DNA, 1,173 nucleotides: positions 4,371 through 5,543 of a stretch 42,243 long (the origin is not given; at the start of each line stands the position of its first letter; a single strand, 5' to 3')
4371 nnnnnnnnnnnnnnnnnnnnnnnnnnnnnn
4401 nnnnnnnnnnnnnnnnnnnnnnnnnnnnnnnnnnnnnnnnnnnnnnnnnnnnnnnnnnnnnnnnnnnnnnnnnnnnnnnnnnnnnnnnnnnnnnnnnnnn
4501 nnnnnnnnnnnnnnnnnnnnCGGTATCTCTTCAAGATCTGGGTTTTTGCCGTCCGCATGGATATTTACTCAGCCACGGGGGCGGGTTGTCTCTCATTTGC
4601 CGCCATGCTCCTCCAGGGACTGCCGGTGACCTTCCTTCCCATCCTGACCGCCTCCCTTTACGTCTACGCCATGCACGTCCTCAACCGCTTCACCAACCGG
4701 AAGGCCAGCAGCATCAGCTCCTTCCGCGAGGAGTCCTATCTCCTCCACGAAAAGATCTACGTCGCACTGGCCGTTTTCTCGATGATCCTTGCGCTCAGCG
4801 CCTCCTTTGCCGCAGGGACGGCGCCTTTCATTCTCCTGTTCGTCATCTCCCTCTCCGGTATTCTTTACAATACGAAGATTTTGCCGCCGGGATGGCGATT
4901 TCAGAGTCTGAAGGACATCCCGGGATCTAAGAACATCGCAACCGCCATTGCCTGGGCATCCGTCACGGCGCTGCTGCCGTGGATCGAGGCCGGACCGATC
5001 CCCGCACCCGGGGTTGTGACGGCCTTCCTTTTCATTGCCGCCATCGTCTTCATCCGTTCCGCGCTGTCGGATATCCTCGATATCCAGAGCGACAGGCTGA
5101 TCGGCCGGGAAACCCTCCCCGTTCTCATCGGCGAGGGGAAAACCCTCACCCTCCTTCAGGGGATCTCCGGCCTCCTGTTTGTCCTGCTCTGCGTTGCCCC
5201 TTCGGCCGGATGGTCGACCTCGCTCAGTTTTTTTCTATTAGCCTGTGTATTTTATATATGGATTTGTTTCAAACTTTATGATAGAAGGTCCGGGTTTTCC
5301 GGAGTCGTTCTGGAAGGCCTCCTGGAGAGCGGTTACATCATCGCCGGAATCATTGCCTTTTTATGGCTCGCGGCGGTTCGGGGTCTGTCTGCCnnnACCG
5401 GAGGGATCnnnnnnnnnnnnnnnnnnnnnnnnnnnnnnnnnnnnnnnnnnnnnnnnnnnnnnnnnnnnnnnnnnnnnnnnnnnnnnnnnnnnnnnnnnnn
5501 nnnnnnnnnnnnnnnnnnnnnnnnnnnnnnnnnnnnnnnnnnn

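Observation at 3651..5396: IspH (LytB) fused in-frame to a UbiA-superfamily membrane domain that has lost its first Asp-rich motif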

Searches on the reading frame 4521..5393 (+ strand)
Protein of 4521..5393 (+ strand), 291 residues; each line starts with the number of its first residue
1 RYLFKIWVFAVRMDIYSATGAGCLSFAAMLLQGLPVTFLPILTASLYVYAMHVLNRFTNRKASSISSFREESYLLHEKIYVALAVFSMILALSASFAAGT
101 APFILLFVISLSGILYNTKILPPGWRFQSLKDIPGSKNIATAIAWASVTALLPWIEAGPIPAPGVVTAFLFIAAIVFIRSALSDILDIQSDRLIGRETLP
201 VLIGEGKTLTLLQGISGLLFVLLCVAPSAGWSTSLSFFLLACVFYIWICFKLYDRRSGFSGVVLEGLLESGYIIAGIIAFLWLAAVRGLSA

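Call 3: search_protein_families(library=pfam, proteins=[window:4521-5393:+], max_evalue=1)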
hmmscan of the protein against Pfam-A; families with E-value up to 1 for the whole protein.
window:4521-5393:+ (291 aa): 3 families
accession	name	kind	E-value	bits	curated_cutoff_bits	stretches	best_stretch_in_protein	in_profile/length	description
PF01040.23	UbiA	-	2.2e-10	40.7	34.2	1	22-256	8-235/250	UbiA prenyltransferase family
PF18634.6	RXLR_WY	-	0.077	13.3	26.7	1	127-142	33-48/51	RXLR phytopathogen effector protein WY-domain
PF17112.10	Tom6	-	0.11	12.5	18.8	1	166-186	21-41/45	Mitochondrial import receptor subunit Tom6, fungal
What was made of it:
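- On UbiA superfamily (PF01040): 40.0 bits (full length) and 40.7 bits (C-terminal half) against 34.2 (call 3)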

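Call 4: search_protein_families(library=ncbifam, proteins=[window:4521-5393:+], max_evalue=1)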
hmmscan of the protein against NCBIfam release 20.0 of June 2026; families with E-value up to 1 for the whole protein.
window:4521-5393:+ (291 aa): 10 families
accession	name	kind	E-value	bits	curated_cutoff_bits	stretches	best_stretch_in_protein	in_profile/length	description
NF010117.0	PRK13591.1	equivalog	4.4e-16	58.8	238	1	26-231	49-247/307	prenyltransferase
NF009513.0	PRK12872.1-3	equivalog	4e-06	26.6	288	1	170-282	178-292/293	prenyltransferase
NF009521.0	PRK12882.1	equivalog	7.8e-05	22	296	1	96-247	94-241/280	geranylgeranylglycerol-phosphate geranylgeranyltransferase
NF009523.0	PRK12884.1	equivalog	0.00047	19.4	269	1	78-248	82-239/279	prenyltransferase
NF009522.0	PRK12883.1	equivalog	0.00051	19.6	353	1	128-227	122-217/279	geranylgeranylglycerol-phosphate geranylgeranyltransferase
NF009512.0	PRK12872.1-1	equivalog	0.00097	18.8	278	1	170-224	182-235/303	geranylgeranylglycerol-phosphate geranylgeranyltransferase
NF004749.0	PRK06080.1-1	equivalog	0.0066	15.6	277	1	183-225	204-246/311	1,4-dihydroxy-2-naphthoate polyprenyltransferase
NF004751.0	PRK06080.1-3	equivalog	0.015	14.9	264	1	162-241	174-253/296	1,4-dihydroxy-2-naphthoate polyprenyltransferase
NF009516.0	PRK12875.1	equivalog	0.036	13.1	205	1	141-214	164-226/292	prenyltransferase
NF008977.0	PRK12324.1-2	equivalog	0.05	13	234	1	39-111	41-113/297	decaprenyl-phosphate phosphoribosyltransferase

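Call 5: find_homologous_proteins(query=window:4521-5393:+, max_evalue=0.001)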
Query window:4521-5393:+ (291 aa): 103 proteins with E <= 0.001 among 6051 candidates.
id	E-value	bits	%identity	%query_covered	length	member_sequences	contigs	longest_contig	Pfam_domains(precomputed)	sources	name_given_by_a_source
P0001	2.2e-162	557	91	100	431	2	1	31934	PF01040.24,PF02401.24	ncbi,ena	-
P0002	6.6e-146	503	84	97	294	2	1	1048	PF01040.24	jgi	jgi:4-hydroxy-3-methylbut-2-enyl diphosphate reductase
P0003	1.5e-138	479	83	97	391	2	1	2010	PF01040.24,PF02401.24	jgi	jgi:4-hydroxy-3-methylbut-2-enyl diphosphate reductase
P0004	1.3e-137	476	87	89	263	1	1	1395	PF01040.24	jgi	jgi:4-hydroxy-3-methylbut-2-enyl diphosphate reductase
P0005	2.1e-137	475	79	95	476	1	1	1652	PF01040.24,PF02401.24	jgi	jgi:4-hydroxy-3-methylbut-2-enyl diphosphate reductase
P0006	2.6e-134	465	78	99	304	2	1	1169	PF01040.24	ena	-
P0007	1.3e-122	427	77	90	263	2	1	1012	PF01040.24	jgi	jgi:4-hydroxybenzoate polyprenyltransferase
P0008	4.3e-113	396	81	78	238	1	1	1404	PF01040.24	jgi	jgi:4-hydroxybenzoate polyprenyltransferase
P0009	4.1e-107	376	66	100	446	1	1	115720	PF01040.24,PF02401.24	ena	-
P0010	4.6e-106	373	63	97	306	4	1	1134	PF01040.24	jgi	jgi:4-hydroxybenzoate polyprenyltransferase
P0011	4.1e-103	363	61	98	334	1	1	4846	PF01040.24,PF02401.24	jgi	jgi:4-hydroxy-3-methylbut-2-enyl diphosphate reductase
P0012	1.0e-101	358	61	97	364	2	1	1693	PF01040.24,PF02401.24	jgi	jgi:4-hydroxybenzoate polyprenyltransferase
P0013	1.6e-100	354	60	96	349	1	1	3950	PF01040.24,PF02401.24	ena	-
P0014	4.4e-98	346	61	95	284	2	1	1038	PF01040.24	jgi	jgi:4-hydroxy-3-methylbut-2-enyl diphosphate reductase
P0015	6.8e-98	346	60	97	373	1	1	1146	PF01040.24,PF02401.24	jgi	jgi:4-hydroxybenzoate polyprenyltransferase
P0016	4.9e-97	343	60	95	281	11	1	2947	PF01040.24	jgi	jgi:4-hydroxy-3-methylbut-2-enyl diphosphate reductase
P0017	5.6e-97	343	64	89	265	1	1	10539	PF01040.24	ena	-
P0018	1.3e-96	342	60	97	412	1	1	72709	PF01040.24,PF02401.24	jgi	-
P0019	1.6e-96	341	60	97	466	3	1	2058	PF01040.24,PF02401.24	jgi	jgi:4-hydroxy-3-methylbut-2-enyl diphosphate reductase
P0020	3.3e-96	340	60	95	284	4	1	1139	PF01040.24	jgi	jgi:4-hydroxy-3-methylbut-2-enyl diphosphate reductase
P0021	4.0e-96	340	58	99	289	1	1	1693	PF01040.24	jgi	jgi:4-hydroxybenzoate polyprenyltransferase and related prenyltransferases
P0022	4.4e-94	333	55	97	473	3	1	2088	PF01040.24,PF02401.24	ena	-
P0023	9.1e-94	332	57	97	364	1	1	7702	PF01040.24,PF02401.24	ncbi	ncbi:MAG: UbiA family prenyltransferase, partial [Deltaproteobacteria bacterium]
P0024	1.8e-93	331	57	94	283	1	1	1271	PF01040.24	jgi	-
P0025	1.9e-93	331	64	85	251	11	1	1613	PF01040.24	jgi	jgi:4-hydroxy-3-methylbut-2-enyl diphosphate reductase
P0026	4.3e-93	330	56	96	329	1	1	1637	PF01040.24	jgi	jgi:4-hydroxybenzoate polyprenyltransferase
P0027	8.3e-91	323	63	81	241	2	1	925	PF01040.24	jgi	jgi:4-hydroxy-3-methylbut-2-enyl diphosphate reductase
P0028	1.4e-90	322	55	96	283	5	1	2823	PF01040.24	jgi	jgi:4-hydroxy-3-methylbut-2-enyl diphosphate reductase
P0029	3.3e-89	317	53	95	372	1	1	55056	PF01040.24,PF02401.24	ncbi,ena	-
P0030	4.6e-89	317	55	96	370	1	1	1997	PF01040.24,PF02401.24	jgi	jgi:4-hydroxy-3-methylbut-2-enyl diphosphate reductase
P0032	7.4e-89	316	63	88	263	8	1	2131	PF01040.24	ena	-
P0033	2.6e-88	314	60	87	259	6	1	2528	PF01040.24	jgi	jgi:4-hydroxy-3-methylbut-2-enyl diphosphate reductase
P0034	3.3e-88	314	57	95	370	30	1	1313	PF01040.24,PF02401.24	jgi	jgi:4-hydroxy-3-methylbut-2-enyl diphosphate reductase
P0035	4.8e-87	310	54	95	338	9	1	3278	PF01040.24,PF02401.24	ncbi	ncbi:MAG: UbiA family prenyltransferase, partial [Smithella sp.]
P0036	1.8e-86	308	53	95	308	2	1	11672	PF01040.24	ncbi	ncbi:MAG: UbiA family prenyltransferase, partial [Smithella sp.]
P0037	2.4e-86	308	60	90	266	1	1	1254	PF01040.24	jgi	-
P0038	3.6e-86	307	54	96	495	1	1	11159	PF01040.24,PF02401.24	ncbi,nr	ncbi:MAG TPA: 4-hydroxy-3-methylbut-2-enyl diphosphate reductase, partial [Syntrophaceae bacterium]|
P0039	6.2e-86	307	82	60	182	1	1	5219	PF01040.24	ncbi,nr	ncbi:MAG: UbiA family prenyltransferase, partial [Syntrophales bacterium]|nr:UbiA family prenyltrans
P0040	8.2e-86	306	61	86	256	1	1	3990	PF01040.24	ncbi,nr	ncbi:MAG: UbiA family prenyltransferase, partial [Deltaproteobacteria bacterium]|nr:UbiA family pren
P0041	4.9e-85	304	53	96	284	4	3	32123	PF01040.24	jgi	-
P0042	9.6e-84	299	53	97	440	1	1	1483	PF01040.24,PF02401.24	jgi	jgi:4-hydroxy-3-methylbut-2-enyl diphosphate reductase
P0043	8.4e-83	296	53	95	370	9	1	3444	PF01040.24,PF02401.24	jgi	jgi:4-hydroxy-3-methylbut-2-enyl diphosphate reductase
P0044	2.4e-82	295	53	96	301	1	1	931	PF01040.24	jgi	jgi:4-hydroxy-3-methylbut-2-enyl diphosphate reductase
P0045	1.5e-81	292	52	95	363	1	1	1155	PF01040.24,PF02401.24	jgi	jgi:4-hydroxybenzoate polyprenyltransferase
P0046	2.6e-80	288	52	94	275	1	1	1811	PF01040.24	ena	-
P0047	1.4e-79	286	51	97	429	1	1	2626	PF01040.24,PF02401.24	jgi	jgi:4-hydroxy-3-methylbut-2-enyl diphosphate reductase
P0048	3.2e-78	281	58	89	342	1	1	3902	PF01040.24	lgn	-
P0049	1.9e-77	279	80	58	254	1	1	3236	PF01040.24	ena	-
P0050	8.3e-77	277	55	92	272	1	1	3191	PF01040.24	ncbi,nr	ncbi:MAG: UbiA family prenyltransferase, partial [Smithellaceae bacterium]|nr:UbiA family prenyltran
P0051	1.5e-76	276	59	80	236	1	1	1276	PF01040.24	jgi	jgi:4-hydroxy-3-methylbut-2-enyl diphosphate reductase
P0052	6.4e-76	274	58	80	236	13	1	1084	PF01040.24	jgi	jgi:4-hydroxy-3-methylbut-2-enyl diphosphate reductase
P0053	9.2e-76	273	59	79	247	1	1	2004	PF01040.24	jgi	jgi:4-hydroxybenzoate polyprenyltransferase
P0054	3.9e-75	271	57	80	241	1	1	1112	PF01040.24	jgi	jgi:4-hydroxy-3-methylbut-2-enyl diphosphate reductase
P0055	8.3e-75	270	59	75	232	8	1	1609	PF01040.24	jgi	jgi:4-hydroxy-3-methylbut-2-enyl diphosphate reductase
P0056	1.4e-74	269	59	80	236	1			PF01040.24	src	-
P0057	1.1e-72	263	58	75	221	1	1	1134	PF01040.24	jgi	jgi:4-hydroxy-3-methylbut-2-enyl diphosphate reductase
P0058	6.2e-72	261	62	70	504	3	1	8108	PF01040.24,PF02401.24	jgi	-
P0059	2.7e-71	259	54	80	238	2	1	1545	PF01040.24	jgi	jgi:4-hydroxy-3-methylbut-2-enyl diphosphate reductase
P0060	3.5e-67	245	49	99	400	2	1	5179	PF01040.24,PF02401.24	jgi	-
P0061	1.3e-64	237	51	79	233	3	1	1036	PF01040.24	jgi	jgi:4-hydroxy-3-methylbut-2-enyl diphosphate reductase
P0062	3.2e-64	235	63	63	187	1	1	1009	PF01040.24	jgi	jgi:4-hydroxybenzoate polyprenyltransferase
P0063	4.8e-63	231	59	68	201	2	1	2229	PF01040.24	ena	-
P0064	1.3e-62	230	60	61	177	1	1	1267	PF01040.24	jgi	jgi:4-hydroxy-3-methylbut-2-enyl diphosphate reductase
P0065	7.4e-62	228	58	69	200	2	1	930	PF01040.24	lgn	-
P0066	2.5e-61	226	60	58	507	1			PF01040.24,PF02401.24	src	-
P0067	5.7e-61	225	51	80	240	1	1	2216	PF01040.24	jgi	-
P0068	2.1e-60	223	63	58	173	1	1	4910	PF01040.24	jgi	jgi:4-hydroxy-3-methylbut-2-enyl diphosphate reductase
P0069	4.1e-60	222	61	58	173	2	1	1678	PF01040.24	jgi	-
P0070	5.0e-60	222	58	57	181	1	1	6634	PF01040.24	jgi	jgi:4-hydroxy-3-methylbut-2-enyl diphosphate reductase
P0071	1.8e-59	220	53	68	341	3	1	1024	PF01040.24,PF02401.24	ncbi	ncbi:MAG: hypothetical protein COX51_08390, partial [Syntrophobacteraceae bacterium CG23_combo_of_CG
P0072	6.9e-59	218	50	83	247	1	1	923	PF01040.24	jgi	-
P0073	3.6e-57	212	60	61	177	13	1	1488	PF01040.24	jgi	jgi:4-hydroxy-3-methylbut-2-enyl diphosphate reductase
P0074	6.7e-57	211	60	62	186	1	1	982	PF01040.24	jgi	-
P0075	4.9e-56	208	62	54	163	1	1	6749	PF01040.24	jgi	jgi:4-hydroxy-3-methylbut-2-enyl diphosphate reductase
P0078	2.2e-54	203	39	94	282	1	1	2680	PF01040.24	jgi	jgi:4-hydroxy-3-methylbut-2-enyl diphosphate reductase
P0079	5.6e-54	202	54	61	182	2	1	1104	PF01040.24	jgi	jgi:4-hydroxy-3-methylbut-2-enyl diphosphate reductase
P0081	2.9e-53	199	52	62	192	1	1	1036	PF01040.24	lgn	-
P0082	4.7e-53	199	60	41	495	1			PF01040.24,PF02401.24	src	-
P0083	1.9e-50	190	41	92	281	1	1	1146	PF01040.24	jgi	jgi:4-hydroxy-3-methylbut-2-enyl diphosphate reductase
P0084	2.7e-48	183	61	54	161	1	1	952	PF01040.24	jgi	jgi:4-hydroxy-3-methylbut-2-enyl diphosphate reductase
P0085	2.7e-46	177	56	54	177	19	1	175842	PF01040.24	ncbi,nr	ncbi:MAG: UbiA family prenyltransferase [Desulfosudis oleivorans]|nr:UbiA family prenyltransferase [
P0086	3.7e-46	176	40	91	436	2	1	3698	PF01040.24,PF02401.24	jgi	jgi:4-hydroxy-3-methylbut-2-enyl diphosphate reductase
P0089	1.8e-42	164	34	97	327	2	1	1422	PF01040.24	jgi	jgi:4-hydroxy-3-methylbut-2-enyl diphosphate reductase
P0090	8.5e-42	162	37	97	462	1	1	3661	PF01040.24,PF02401.24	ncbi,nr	ncbi:MAG: hypothetical protein JXL84_09770, partial [Deltaproteobacteria bacterium]|nr:hypothetical 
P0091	8.7e-42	162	36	87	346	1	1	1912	PF01040.24,PF02401.24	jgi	-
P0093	5.6e-41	159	33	93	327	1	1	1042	PF01040.24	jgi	jgi:4-hydroxy-3-methylbut-2-enyl diphosphate reductase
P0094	4.0e-40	156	34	97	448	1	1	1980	PF01040.24,PF02401.24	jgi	jgi:4-hydroxy-3-methylbut-2-enyl diphosphate reductase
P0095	3.3e-39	153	39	80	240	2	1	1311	PF01040.24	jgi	jgi:4-hydroxy-3-methylbut-2-enyl diphosphate reductase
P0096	5.5e-38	149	32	97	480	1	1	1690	PF01040.24,PF02401.24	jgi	jgi:4-hydroxy-3-methylbut-2-enyl diphosphate reductase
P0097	1.8e-37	148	32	97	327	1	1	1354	PF01040.24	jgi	jgi:4-hydroxy-3-methylbut-2-enyl diphosphate reductase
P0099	1.5e-35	141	35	80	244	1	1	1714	PF01040.24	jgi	jgi:4-hydroxy-3-methylbut-2-enyl diphosphate reductase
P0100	1.3e-31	128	45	59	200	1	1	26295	PF01040.24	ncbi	-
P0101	1.4e-24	105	28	92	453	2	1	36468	PF01040.24,PF02401.24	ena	-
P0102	2.2e-11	62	29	63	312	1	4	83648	PF01040.24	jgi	jgi:4-hydroxybenzoate polyprenyltransferase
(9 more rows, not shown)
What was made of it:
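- JGI annotations call some fragments '4-hydroxybenzoate polyprenyltransferase' (call 5).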

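Call 14: find_related_loci(query=A1, collection=genome_contigs, flank=8000)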
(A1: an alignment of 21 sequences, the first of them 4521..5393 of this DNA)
Query A1 (291 aa) in genome_contigs; peptide patterns used: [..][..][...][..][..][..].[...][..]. (x = any residue, [..] = any of these).
387 stretches matched a pattern; 356 encode a relative of the query (tblastn E <= 1e-3); the best 80 are kept; 80 distinct loci.
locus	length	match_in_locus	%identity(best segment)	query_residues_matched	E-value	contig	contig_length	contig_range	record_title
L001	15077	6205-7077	88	1-291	1e-164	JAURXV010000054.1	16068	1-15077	MAG: Syntrophales bacterium isolate E10_metabat.bin.36 E10_k141_491061, whole genome shotgun sequence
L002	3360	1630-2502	88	1-291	3e-171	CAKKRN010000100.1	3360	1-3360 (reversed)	Syntrophaceae bacterium isolate Hainich-H52-bin083-1 genome assembly, contig: H52-bin083_1_Hain_H52_02um_R2_26015_length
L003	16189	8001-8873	87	1-291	3e-162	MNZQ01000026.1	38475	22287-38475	MAG: Syntrophaceae bacterium CG2_30_58_14 cg2_3.0_scaffold_1400_c, whole genome shotgun sequence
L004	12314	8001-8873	86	1-291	4e-162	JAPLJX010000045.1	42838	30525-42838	MAG: Deltaproteobacteria bacterium isolate LacPavin_0818_WC55_MAG_56_7 LacPavin_0818_WC55_scaffold_173571, whole genome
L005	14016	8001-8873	86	1-291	1e-159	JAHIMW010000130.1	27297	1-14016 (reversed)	MAG: Proteobacteria bacterium isolate KR13_N2.mb.84 KR13_N2.mb.84_k141_246208, whole genome shotgun sequence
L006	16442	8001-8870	83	1-290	9e-158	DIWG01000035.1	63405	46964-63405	MAG TPA_asm: Syntrophaceae bacterium UBA6112 UBA6112_contig_12453, whole genome shotgun sequence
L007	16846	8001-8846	84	1-282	3e-154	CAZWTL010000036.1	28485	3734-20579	MAG TPA_asm: uncultured Syntrophaceae bacterium isolate SRP192927_co7_456 genome assembly, contig: NODE_2691_length_2848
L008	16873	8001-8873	79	1-291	2e-149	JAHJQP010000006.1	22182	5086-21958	MAG: Proteobacteria bacterium isolate OS_PC_MetaG.mb.110 OS_PC_MetaG.mb.110_k141_8070, whole genome shotgun sequence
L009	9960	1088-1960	79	1-291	2e-149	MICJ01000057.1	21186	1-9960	MAG: Syntrophobacterales bacterium GWC2_56_13 gwc2_scaffold_2534, whole genome shotgun sequence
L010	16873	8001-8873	82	1-291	4e-149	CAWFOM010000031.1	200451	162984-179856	MAG: uncultured delta proteobacterium isolate MFD05942.bin.3.94 genome assembly, contig: contig_9328, whole genome shotg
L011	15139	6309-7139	83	1-277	4e-147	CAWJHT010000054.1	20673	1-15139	MAG: uncultured delta proteobacterium isolate MFD00709.bin.2.122 genome assembly, contig: contig_34768, whole genome sho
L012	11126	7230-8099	86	1-290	7e-163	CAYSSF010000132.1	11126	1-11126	MAG TPA_asm: uncultured Syntrophaceae bacterium isolate SRP062349_co5_36 genome assembly, contig: NODE_2546_length_11126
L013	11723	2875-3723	81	1-283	6e-146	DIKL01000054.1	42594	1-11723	MAG TPA_asm: Syntrophaceae bacterium UBA5619 UBA5619_contig_55455, whole genome shotgun sequence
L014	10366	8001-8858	81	1-286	1e-145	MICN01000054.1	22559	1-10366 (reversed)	MAG: Syntrophus sp. GWC2_56_31 gwc2_scaffold_2299, whole genome shotgun sequence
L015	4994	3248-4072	83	3-277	9e-145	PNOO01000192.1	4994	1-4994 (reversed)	MAG: Syntrophus sp. (in: bacteria) isolate SW.007 SW_1012741_4994, whole genome shotgun sequence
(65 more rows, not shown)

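Call 16: search_solved_structures(query=window:4521-5393:+, max_evalue=10, show_alignments=3)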
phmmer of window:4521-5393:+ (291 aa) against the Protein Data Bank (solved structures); distinct sequences matched with E-value up to 10: 0.
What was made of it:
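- Tried and rejected: A single-sequence PDB search with the C-terminal half found nothing (call 16).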

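Call 19: search_solved_structures(query=A2, max_evalue=10, show_alignments=4)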
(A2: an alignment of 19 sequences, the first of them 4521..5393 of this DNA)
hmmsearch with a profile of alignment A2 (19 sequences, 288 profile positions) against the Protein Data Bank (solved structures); distinct sequences matched with E-value up to 10: 1.
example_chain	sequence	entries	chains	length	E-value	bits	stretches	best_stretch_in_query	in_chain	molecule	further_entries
4tq3_A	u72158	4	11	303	0.1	14.9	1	83-262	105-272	Prenyltransferase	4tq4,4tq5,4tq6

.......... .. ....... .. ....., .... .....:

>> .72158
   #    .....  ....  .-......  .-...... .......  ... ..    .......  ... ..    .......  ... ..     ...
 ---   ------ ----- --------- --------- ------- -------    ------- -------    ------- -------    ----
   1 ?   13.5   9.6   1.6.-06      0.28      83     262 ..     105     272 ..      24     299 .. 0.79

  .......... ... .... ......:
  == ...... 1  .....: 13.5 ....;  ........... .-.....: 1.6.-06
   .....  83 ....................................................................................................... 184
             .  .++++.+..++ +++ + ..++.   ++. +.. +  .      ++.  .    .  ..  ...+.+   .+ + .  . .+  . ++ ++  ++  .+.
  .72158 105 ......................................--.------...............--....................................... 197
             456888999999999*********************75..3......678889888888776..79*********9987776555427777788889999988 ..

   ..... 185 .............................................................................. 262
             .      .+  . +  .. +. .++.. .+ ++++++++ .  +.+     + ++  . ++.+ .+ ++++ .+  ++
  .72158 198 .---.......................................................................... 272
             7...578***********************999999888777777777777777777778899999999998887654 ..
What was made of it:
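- Tried and rejected: A 19-sequence profile gave only a weak partial hit to 4tq3, which did not cover motif I (call 19).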

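Call 23: search_protein_representatives(protein=window:4521-5393:+)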
Query: 291 residues. Proteins with E-value up to 0.001 (for the whole library): 1123; up to 1e-10: 429; up to 1e-30: 87. The best 150 are listed.
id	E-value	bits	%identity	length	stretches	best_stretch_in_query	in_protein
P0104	5.3e-164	561.0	91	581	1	1-291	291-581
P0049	6.1e-78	278.7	77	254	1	39-228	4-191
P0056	4.3e-75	269.3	59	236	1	51-282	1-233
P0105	5.2e-70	252.6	48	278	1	15-286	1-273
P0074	2.1e-57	211.2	61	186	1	106-285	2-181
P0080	5.8e-54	200.0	85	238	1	1-120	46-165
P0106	2.5e-52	194.6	39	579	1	7-283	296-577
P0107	2.2e-48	181.7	38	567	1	7-283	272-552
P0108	9.7e-48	179.6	35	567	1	3-284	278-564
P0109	1.5e-47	178.9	36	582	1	10-284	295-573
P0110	1.4e-46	175.7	36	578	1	5-281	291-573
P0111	2.3e-46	175.1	41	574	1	10-283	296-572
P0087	2.3e-46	175.1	60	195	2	51-181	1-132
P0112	6.5e-46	173.6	39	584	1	9-284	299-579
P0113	9.4e-46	173.0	48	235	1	81-283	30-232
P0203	3.6e-28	115.3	32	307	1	7-282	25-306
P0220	3.4e-26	108.9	31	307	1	9-288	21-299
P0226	6.3e-26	108.0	28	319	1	4-270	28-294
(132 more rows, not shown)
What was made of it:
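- Hundreds of clusters about 580 aa long exist (call 23).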

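Call 44: find_encoding_contigs(protein=P0085, flank=8000, max_places=3)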
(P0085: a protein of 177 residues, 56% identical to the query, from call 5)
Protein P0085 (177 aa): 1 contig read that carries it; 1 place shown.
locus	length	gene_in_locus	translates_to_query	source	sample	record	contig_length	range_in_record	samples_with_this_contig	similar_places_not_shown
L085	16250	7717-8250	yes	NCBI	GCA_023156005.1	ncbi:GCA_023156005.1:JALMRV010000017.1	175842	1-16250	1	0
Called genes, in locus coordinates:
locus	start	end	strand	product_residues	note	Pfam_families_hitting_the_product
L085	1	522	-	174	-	?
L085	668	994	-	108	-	-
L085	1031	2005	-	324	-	PF01564:Spermine_synth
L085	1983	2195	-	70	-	-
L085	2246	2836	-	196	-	-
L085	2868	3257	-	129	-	PF01871:AMMECR1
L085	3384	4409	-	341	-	PF01875:Memo, PF02900:LigB (weak)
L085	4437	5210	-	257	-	PF04055:Radical_SAM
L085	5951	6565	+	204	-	PF01479:S4 (weak), PF01728:FtsJ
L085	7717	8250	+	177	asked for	PF01040:UbiA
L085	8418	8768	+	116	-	-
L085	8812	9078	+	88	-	-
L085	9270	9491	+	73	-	PF01106:NifU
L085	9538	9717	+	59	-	PF00037:Fer4, PF12797:Fer4_2 (faint), PF13237:Fer4_10 (weak), PF14697:Fer4_21, PF12838:Fer4_7, PF13187:Fer4_9, PF00037:Fer4, PF12837:Fer4_6 (weak), +5 more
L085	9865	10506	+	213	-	PF02223:Thymidylate_kin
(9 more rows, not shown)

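Call 45: find_encoding_contigs(protein=P0101, flank=8000, max_places=2)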
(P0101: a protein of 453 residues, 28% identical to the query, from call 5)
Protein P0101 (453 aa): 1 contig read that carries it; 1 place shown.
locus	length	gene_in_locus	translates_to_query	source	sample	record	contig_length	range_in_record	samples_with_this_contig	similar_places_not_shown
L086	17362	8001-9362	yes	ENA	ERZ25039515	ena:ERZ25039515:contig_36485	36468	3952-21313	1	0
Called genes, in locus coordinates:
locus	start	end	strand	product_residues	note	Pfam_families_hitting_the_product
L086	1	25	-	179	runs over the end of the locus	PF02872:5_nucleotid_C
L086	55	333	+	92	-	-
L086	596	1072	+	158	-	-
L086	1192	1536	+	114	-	PF00829:Ribosomal_L21p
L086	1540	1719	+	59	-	PF01016:Ribosomal_L27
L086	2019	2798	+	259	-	PF01018:GTP1_OBG, PF01926:MMR_HSR1, PF02421:FeoB_N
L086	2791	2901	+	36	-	-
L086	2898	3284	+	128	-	-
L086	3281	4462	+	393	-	PF00696:AA_kinase, PF01472:PUA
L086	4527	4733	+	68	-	PF02604:PhdYeFM_antitox (weak), PF18506:RelB-like (weak)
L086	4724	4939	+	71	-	-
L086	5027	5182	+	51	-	-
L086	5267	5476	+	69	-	-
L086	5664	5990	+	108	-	-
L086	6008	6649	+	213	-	PF01467:CTP_transf_like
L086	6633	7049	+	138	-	PF02410:RsfS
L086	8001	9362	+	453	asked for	PF02401:LYTB, PF01040:UbiA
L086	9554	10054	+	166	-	PF01976:DUF116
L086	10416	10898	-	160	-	PF04337:DUF480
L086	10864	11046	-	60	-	PF04337:DUF480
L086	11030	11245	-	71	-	-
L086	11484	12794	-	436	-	PF00884:Sulfatase, PF01663:Phosphodiest, PF16347:SGSH_C, PF14707:Sulfatase_C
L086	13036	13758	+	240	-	PF04012:PspA_IM30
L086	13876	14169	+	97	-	PF18765:Polbeta, PF01909:NTP_transf_2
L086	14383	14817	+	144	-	PF04011:LemA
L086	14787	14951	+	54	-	PF04011:LemA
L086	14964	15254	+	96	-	PF01909:NTP_transf_2, PF18765:Polbeta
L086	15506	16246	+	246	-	-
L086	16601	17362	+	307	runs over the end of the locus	-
